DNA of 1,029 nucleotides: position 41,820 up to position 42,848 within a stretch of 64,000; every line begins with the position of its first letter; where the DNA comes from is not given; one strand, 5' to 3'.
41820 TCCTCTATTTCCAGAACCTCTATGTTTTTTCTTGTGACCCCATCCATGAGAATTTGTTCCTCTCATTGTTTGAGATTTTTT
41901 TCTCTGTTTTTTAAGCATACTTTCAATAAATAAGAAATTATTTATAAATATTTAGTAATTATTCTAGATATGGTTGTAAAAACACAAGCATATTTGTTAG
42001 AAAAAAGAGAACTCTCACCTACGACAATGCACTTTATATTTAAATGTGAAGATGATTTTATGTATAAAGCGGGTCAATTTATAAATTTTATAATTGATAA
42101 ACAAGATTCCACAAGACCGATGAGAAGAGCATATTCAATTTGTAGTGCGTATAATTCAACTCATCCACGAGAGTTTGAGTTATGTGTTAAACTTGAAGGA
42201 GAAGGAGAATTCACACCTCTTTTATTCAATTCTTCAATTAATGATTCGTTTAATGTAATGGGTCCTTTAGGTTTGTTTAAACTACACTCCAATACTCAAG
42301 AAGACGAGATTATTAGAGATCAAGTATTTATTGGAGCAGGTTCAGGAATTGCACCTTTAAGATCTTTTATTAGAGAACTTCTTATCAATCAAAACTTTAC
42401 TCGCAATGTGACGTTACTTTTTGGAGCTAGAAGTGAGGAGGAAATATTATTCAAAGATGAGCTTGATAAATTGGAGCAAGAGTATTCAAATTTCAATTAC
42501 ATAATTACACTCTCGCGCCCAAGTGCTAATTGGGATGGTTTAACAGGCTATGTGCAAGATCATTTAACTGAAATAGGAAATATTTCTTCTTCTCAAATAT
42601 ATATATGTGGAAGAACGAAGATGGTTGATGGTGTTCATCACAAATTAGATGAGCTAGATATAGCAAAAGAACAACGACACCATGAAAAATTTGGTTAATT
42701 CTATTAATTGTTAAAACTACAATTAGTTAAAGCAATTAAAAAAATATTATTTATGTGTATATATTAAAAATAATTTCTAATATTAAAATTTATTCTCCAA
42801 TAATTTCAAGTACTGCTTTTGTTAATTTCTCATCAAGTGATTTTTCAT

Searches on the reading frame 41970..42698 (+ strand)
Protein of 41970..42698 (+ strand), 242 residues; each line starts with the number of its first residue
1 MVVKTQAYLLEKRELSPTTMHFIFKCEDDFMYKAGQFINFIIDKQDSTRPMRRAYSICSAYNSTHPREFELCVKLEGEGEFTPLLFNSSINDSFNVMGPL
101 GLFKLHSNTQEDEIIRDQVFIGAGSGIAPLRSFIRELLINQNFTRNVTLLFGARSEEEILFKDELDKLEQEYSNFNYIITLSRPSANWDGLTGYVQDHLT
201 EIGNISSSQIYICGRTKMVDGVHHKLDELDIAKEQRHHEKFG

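Call 3: search_protein_families(library=pfam, proteins=[window:41970-42698:+], max_evalue=1)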
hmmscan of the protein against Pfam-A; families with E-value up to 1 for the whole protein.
window:41970-42698:+ (242 aa): 3 families
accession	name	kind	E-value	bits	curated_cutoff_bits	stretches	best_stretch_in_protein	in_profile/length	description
PF00175.26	NAD_binding_1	-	7.3e-27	94.6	22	1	120-223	1-108/109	Oxidoreductase NAD-binding domain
PF00970.30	FAD_binding_6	-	1.9e-09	38.2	21.1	1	8-104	3-98/99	Oxidoreductase FAD-binding domain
PF08030.17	NAD_binding_6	-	0.00016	22.2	22.2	1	119-179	5-72/156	Ferric reductase NAD binding domain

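Call 4: search_protein_families(library=ncbifam, proteins=[window:41970-42698:+], max_evalue=1)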
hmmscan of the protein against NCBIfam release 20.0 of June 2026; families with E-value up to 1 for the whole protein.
window:41970-42698:+ (242 aa): 30 families (the best 25 are shown)
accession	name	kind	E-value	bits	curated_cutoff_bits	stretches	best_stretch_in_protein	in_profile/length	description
NF045803.1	MethMoxFADbindMmoC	equivalog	8.3e-32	110.3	500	1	29-241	137-340/343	aromatic/alkene monooxygenase hydroxylase FAD-binding subunit MmoC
NF040810.1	BenC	equivalog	2.3e-28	99.3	430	1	4-241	104-330/333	benzoate 1,2-dioxygenase electron transfer component BenC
TIGR02160.1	PA_CoA_Oxy5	hypoth_equivalog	1.3e-24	86.7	420.8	1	27-241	28-241/352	1,2-phenylacetyl-CoA epoxidase subunit PaaE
NF009805.0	PRK13289.1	equivalog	1.5e-24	86.6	432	1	11-242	161-393/399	NO-inducible flavohemoprotein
NF005963.0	PRK08051.1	equivalog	2.3e-23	82.7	230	1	14-235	13-224/233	NAD(P)H-flavin reductase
TIGR01941.1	nqrF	equivalog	4.4e-23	81.9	295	1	79-242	240-404/405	NADH:ubiquinone reductase (Na(+)-transporting) subunit F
NF058606.1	GlBtMonoRdsGbcB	equivalog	9.4e-20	70.8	500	1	20-242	29-248/362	glycine betaine monooxygenase reductase subunit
NF008822.0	PRK11872.1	equivalog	1.8e-19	70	402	1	32-241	137-335/341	anthranilate 1,2-dioxygenase electron transfer component AntC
NF058510.1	bifunc_CpcD_PetH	exception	6.2e-18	64.7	635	1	18-228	143-378/405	bifunctional rod-capping linker CpcD/ferredoxin--NADP reductase PetH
NF052252.1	flav_redu_LuxG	exception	2.4e-17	62.9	340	1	18-230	14-217/232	flavin mononucleotide reductase LuxG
NF045929.1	FNRPetHCyano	equivalog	7.4e-17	61.2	600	1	19-230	148-386/411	ferredoxin--NADP reductase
NF007964.0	PRK10684.1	equivalog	7.7e-17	61.2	383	1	18-241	25-237/333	NADH oxidoreductase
NF006220.0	PRK08345.1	subfamily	9.2e-17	61.2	395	1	6-202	12-199/294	cytochrome-c3 hydrogenase subunit gamma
NF000796.0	PRK00054.1-1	equivalog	8e-16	58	224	1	9-232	8-195/254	dihydroorotate dehydrogenase electron transfer subunit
TIGR02911.1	sulfite_red_B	equivalog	1.1e-13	51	288.6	1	18-234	17-217/261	anaerobic sulfite reductase subunit AsrB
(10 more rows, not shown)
